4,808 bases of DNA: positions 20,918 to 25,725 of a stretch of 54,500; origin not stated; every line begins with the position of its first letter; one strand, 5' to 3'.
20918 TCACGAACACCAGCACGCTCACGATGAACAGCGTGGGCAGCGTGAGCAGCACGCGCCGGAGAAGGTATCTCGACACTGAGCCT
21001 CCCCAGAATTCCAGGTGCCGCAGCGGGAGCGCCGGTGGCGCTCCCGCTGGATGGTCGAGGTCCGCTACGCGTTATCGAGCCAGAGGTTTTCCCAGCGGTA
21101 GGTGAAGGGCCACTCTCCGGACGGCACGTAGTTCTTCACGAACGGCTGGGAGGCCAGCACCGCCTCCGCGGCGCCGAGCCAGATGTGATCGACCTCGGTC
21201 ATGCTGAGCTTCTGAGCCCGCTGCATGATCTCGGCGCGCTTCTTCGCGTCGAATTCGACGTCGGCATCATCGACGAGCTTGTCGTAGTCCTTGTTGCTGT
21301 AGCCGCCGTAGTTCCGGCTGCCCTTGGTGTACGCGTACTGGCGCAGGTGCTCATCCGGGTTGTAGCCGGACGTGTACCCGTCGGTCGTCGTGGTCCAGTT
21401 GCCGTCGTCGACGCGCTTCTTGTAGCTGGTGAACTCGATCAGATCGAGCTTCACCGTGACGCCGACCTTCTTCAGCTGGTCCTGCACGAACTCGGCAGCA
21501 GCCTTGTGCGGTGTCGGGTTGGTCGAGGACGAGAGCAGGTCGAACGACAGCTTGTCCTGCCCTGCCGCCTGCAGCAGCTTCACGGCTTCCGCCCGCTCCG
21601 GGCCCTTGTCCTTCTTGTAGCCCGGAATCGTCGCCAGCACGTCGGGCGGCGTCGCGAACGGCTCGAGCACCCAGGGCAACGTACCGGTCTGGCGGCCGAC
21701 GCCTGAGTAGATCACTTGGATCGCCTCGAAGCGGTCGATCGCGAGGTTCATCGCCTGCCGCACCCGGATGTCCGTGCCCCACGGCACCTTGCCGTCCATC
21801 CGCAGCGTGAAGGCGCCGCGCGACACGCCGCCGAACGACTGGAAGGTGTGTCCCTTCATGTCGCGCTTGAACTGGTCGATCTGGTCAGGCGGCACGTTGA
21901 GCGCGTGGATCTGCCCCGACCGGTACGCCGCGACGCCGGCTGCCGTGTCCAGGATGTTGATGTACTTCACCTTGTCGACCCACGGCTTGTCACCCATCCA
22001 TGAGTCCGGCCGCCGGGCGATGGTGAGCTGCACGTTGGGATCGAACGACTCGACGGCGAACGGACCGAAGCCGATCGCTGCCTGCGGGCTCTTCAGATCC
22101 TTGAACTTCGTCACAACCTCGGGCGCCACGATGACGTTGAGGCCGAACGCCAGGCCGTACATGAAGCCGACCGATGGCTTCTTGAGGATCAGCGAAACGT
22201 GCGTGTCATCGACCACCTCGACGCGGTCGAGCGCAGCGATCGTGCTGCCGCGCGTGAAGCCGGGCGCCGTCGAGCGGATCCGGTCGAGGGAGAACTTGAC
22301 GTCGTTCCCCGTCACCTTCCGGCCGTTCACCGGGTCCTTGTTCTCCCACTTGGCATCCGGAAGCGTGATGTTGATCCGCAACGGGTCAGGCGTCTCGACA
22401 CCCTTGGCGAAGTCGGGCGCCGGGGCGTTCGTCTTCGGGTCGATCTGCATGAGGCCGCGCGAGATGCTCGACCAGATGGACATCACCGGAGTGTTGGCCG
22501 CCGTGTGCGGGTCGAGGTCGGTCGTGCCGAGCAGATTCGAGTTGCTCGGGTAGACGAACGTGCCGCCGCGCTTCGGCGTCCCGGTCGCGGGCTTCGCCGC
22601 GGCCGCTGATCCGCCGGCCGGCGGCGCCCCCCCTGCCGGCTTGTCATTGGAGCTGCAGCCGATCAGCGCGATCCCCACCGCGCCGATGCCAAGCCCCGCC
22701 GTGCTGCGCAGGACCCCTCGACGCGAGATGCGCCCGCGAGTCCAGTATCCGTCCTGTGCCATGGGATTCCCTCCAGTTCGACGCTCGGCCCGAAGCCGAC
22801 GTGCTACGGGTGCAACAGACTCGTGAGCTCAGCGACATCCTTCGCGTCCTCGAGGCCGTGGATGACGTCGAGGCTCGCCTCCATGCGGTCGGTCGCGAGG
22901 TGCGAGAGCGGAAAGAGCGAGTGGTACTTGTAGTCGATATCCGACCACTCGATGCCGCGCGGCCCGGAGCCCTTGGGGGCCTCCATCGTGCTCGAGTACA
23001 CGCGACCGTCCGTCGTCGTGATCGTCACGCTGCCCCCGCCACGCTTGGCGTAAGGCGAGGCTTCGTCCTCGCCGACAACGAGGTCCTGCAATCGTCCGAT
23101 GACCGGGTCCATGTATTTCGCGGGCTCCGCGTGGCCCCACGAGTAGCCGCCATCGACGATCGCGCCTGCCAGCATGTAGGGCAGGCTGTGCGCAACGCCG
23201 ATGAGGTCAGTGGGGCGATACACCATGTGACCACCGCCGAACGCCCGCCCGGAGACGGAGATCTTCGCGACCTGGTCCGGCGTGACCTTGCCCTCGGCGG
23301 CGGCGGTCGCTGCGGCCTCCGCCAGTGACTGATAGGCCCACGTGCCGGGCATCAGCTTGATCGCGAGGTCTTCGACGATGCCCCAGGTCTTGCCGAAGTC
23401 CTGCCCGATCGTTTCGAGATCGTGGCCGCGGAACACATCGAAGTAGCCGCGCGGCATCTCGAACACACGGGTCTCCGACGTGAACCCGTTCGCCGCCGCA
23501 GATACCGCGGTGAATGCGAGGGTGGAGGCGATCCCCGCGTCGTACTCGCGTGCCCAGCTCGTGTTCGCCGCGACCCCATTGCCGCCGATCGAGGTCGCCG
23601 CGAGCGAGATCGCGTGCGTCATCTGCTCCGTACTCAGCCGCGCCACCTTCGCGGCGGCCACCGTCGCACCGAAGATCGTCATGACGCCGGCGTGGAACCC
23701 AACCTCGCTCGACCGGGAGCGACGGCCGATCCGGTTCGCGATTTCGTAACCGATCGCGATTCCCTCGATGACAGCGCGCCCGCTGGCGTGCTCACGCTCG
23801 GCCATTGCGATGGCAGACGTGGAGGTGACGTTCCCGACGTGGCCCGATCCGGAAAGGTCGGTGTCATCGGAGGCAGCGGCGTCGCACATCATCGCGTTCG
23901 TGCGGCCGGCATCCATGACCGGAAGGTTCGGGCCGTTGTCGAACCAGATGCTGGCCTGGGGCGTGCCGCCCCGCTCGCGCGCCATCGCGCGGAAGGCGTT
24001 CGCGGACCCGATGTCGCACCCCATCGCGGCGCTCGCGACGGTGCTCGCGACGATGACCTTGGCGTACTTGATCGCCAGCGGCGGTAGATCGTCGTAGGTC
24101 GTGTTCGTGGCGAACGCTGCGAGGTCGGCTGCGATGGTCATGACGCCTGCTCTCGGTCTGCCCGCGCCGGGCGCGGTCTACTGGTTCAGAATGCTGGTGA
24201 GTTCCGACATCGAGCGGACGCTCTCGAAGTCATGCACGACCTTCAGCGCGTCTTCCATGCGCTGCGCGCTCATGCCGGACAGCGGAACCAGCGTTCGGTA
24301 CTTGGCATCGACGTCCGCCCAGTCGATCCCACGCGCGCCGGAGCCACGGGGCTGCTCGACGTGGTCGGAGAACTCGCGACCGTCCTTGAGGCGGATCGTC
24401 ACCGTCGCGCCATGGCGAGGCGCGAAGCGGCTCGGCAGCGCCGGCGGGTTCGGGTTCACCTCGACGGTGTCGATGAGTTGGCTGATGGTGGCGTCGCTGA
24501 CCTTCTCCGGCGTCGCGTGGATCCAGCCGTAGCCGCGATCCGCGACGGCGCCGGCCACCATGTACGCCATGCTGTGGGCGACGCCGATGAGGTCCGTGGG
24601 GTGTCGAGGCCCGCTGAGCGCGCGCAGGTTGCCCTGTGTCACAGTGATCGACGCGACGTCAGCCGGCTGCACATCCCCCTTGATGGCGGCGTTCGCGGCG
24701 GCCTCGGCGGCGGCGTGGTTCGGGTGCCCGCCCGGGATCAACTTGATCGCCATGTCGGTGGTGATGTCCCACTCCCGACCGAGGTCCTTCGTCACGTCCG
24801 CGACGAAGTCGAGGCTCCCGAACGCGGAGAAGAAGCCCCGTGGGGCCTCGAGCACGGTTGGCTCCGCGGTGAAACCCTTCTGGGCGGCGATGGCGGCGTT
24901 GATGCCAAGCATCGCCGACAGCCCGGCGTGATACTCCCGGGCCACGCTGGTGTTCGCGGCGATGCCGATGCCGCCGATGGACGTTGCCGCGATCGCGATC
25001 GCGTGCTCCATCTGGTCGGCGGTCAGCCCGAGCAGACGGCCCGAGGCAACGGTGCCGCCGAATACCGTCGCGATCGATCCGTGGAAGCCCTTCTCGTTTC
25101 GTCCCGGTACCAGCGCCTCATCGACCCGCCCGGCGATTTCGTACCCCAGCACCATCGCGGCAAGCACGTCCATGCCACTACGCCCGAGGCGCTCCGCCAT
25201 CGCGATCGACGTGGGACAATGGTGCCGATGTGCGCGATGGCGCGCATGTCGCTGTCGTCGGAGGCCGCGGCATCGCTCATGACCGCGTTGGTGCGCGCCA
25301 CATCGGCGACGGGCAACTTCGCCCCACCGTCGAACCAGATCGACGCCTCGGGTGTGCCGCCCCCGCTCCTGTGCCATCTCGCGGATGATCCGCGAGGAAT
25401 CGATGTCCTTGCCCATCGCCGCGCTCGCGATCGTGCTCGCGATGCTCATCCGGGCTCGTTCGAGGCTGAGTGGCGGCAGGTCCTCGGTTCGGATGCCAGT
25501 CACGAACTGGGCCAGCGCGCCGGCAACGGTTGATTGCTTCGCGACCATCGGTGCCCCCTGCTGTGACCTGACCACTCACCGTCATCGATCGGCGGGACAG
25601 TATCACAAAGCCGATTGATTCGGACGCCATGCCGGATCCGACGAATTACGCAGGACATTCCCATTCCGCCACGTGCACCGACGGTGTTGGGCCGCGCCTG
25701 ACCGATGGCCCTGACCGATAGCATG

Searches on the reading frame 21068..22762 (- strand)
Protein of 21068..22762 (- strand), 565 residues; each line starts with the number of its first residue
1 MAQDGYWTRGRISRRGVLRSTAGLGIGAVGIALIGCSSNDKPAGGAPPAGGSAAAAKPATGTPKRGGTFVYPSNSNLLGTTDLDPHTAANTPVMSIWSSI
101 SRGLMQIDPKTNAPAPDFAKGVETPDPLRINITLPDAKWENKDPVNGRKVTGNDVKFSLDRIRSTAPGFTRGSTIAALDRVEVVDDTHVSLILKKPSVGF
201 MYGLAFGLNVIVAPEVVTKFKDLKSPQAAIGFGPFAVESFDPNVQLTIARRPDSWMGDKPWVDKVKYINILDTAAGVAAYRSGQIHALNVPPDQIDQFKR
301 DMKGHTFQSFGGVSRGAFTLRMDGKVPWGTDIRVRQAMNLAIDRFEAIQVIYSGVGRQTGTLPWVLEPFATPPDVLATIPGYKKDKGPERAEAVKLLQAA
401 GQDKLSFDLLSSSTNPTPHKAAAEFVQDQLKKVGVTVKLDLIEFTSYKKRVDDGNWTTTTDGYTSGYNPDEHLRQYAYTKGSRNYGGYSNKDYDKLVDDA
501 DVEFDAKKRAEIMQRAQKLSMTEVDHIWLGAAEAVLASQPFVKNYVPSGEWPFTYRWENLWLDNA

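Call 40: search_protein_families(library=pfam, proteins=[window:21068-22762:-], max_evalue=0.00001)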
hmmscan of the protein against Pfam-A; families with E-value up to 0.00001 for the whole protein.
window:21068-22762:- (565 aa): 1 family
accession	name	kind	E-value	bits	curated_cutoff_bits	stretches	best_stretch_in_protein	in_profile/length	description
PF00496.27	SBP_bac_5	-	2.1e-54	185.5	32.4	1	114-481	2-364/368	Bacterial extracellular solute-binding proteins, family 5 Middle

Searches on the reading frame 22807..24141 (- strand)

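Call 40: search_protein_families(library=pfam, proteins=[window:22807-24141:-], max_evalue=0.00001)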
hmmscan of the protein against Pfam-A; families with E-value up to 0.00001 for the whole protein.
window:22807-24141:- (445 aa): 2 families
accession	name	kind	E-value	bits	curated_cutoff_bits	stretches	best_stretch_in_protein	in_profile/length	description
PF03972.19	MmgE_PrpD_N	-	1.4e-37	129.7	32.1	1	6-240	2-238/244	MmgE/PrpD N-terminal domain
PF19305.4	MmgE_PrpD_C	-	7.3e-14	52.4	32.1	1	270-411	7-153/173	MmgE/PrpD C-terminal domain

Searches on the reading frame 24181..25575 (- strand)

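Call 40: search_protein_families(library=pfam, proteins=[window:24181-25575:-], max_evalue=0.00001)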
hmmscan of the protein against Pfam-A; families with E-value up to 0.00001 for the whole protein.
window:24181-25575:- (465 aa): 2 families
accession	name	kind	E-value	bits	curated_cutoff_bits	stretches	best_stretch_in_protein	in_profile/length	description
PF03972.19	MmgE_PrpD_N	-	2.9e-34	118.8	32.1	1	120-253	102-236/244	MmgE/PrpD N-terminal domain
PF19305.4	MmgE_PrpD_C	-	1.7e-21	77.2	32.1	1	287-442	8-165/173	MmgE/PrpD C-terminal domain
